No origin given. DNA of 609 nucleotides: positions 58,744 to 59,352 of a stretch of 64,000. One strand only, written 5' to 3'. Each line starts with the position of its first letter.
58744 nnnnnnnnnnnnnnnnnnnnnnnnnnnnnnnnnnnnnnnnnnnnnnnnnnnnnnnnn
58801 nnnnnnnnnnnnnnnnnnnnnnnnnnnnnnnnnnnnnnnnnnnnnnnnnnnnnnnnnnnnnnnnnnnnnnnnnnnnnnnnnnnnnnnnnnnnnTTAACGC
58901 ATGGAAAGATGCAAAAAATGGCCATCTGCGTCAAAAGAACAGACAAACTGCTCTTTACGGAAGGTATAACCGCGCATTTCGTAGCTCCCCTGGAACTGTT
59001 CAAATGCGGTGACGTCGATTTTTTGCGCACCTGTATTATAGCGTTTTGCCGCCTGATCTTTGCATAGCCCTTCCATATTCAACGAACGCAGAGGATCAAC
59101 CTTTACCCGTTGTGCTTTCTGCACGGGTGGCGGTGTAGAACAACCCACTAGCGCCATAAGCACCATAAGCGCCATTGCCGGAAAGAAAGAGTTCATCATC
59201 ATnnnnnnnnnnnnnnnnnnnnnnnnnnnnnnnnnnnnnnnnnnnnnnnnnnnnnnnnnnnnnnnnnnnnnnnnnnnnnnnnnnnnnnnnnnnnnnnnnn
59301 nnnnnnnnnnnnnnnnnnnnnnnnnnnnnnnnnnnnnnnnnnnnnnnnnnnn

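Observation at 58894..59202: YsaB is 102 aa, three residues longer than I remember for K-12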

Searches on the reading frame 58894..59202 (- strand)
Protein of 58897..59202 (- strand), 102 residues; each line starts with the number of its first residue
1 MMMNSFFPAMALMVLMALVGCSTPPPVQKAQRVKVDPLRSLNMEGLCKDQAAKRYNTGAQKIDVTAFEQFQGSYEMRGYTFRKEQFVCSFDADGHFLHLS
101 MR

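Call 5: search_protein_families(library=pfam, proteins=[window:58897-59202:-])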
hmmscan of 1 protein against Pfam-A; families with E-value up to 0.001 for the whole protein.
window:58897-59202:- (102 aa): 1 family
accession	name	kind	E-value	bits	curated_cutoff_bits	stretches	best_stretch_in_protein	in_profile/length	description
PF13983.11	YsaB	-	9.2e-43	144.9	27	1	28-102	1-75/75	YsaB-like lipoprotein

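Call 30: search_protein_families(library=ncbifam, proteins=[window:58897-59202:-, L001:1501-1797:+])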
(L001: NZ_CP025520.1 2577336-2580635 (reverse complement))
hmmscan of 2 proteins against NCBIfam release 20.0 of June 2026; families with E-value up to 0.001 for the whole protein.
window:58897-59202:- (102 aa): 0 families

L001:1501-1797:+ (99 aa): 0 families

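Call 31: search_solved_structures(query=window:58897-59202:-, max_evalue=1)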
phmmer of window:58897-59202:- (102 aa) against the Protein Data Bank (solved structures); distinct sequences matched with E-value up to 1: 0.

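Call 38: list_cluster_members(proteins=[window:58897-59202:-, L018:1917-2213:-])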
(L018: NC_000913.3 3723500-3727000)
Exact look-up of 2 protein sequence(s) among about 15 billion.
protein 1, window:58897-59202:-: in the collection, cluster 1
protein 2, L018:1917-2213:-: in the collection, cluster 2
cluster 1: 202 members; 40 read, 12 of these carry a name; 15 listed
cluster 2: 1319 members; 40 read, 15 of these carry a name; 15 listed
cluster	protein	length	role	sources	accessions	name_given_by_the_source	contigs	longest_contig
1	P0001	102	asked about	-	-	YsaB family lipoprotein [Escherichia coli] | hypothetical protein | Uncharacterized lipoprotein YsaB n=11 Tax=root TaxID=1 RepID=A0A0D8W840_ECOLX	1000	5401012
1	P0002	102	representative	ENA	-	-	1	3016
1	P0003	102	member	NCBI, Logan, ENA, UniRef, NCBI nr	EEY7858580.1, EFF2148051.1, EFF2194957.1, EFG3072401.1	YsaB family lipoprotein [Escherichia coli] | YsaB family lipoprotein n=1 Tax=Escherichia coli TaxID=562 RepID=UPI0017709911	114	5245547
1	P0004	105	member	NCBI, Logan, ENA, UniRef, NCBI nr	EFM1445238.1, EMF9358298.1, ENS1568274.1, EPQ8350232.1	TPA: YsaB family lipoprotein [Escherichia coli] | Uncharacterized lipoprotein YsaB n=1 Tax=Escherichia coli TaxID=562 RepID=A0A8S7XYM0_ECOLX | YsaB family lipoprotein [Escherichia coli]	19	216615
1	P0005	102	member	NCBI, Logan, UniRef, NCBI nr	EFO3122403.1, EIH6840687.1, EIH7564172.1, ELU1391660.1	hypothetical protein DP896_16470 [Escherichia coli O73] | YsaB family lipoprotein n=1 Tax=Escherichia coli TaxID=562 RepID=UPI002962D2C7 | hypothetical protein [Escherichia coli O73]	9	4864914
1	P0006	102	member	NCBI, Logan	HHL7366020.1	TPA: YsaB family lipoprotein [Escherichia coli]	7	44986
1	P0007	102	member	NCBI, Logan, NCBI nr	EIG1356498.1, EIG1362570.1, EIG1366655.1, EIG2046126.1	YsaB family lipoprotein [Escherichia coli]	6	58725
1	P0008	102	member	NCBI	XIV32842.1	YsaB family lipoprotein [Escherichia coli]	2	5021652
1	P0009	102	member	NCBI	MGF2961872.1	YsaB family lipoprotein [Escherichia coli]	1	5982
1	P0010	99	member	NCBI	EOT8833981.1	YsaB family lipoprotein [Escherichia fergusonii]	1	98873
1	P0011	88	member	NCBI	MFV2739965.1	YsaB family lipoprotein, partial [Escherichia coli]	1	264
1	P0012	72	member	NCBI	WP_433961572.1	YsaB family lipoprotein, partial [Escherichia coli]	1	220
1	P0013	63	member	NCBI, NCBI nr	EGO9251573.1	hypothetical protein DVG71_29990, partial [Escherichia coli] | hypothetical protein [Escherichia coli]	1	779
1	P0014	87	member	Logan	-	-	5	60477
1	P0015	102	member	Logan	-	-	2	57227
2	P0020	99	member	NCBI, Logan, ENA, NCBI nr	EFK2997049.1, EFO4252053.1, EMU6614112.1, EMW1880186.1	TPA: YsaB family lipoprotein [Escherichia coli] | hypothetical protein [Escherichia coli]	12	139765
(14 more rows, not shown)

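Call 41: find_encoding_contigs(protein=P0004, flank=1500, max_places=3)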
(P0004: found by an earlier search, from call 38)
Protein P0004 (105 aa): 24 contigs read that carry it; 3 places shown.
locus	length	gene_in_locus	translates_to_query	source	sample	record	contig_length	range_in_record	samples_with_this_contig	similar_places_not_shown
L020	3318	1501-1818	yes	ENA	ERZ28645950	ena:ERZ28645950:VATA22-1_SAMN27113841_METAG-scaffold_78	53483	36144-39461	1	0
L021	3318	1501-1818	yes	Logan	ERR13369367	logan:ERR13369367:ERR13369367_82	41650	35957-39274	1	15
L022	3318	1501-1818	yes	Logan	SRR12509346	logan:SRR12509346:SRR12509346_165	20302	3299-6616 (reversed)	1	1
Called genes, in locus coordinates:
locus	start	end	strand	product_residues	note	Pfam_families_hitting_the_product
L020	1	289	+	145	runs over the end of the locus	PF05360:YiaAB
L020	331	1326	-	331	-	PF01757:Acyl_transf_3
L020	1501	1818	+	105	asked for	PF13983:YsaB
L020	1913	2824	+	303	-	PF02091:tRNA-synt_2e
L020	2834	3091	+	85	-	-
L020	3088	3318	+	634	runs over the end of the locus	PF02092:tRNA_synt_2f, PF05746:DALR_1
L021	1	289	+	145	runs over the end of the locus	PF05360:YiaAB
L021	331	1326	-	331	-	PF01757:Acyl_transf_3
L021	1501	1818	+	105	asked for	PF13983:YsaB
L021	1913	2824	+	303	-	PF02091:tRNA-synt_2e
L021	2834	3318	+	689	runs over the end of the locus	PF02092:tRNA_synt_2f, PF05746:DALR_1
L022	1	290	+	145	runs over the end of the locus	PF05360:YiaAB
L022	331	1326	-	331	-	PF01757:Acyl_transf_3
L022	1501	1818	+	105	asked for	PF13983:YsaB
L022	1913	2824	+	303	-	PF02091:tRNA-synt_2e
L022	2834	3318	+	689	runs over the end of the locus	PF02092:tRNA_synt_2f, PF05746:DALR_1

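Call 42: find_encoding_contigs(protein=P0020, flank=1500, max_places=3)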
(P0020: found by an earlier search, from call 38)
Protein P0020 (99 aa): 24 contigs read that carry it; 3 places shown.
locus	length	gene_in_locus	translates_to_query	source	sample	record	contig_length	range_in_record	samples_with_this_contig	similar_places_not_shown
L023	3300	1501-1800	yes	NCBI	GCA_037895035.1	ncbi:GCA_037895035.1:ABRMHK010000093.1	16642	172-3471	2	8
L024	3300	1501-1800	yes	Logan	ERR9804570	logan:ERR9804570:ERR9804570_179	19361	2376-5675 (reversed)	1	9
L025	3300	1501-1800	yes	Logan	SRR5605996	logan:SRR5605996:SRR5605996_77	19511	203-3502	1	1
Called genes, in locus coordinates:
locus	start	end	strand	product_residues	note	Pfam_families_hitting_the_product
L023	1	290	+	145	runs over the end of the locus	PF05360:YiaAB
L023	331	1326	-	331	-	PF01757:Acyl_transf_3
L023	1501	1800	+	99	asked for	PF13983:YsaB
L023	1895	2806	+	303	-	PF02091:tRNA-synt_2e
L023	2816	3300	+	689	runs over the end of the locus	PF02092:tRNA_synt_2f, PF05746:DALR_1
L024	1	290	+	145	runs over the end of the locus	PF05360:YiaAB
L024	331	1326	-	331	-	PF01757:Acyl_transf_3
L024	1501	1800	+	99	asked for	PF13983:YsaB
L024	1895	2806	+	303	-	PF02091:tRNA-synt_2e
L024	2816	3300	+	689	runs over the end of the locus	PF02092:tRNA_synt_2f, PF05746:DALR_1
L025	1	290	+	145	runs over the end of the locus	PF05360:YiaAB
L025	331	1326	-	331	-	PF01757:Acyl_transf_3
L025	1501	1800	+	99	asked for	PF13983:YsaB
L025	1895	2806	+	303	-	PF02091:tRNA-synt_2e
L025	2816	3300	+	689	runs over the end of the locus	PF02092:tRNA_synt_2f, PF05746:DALR_1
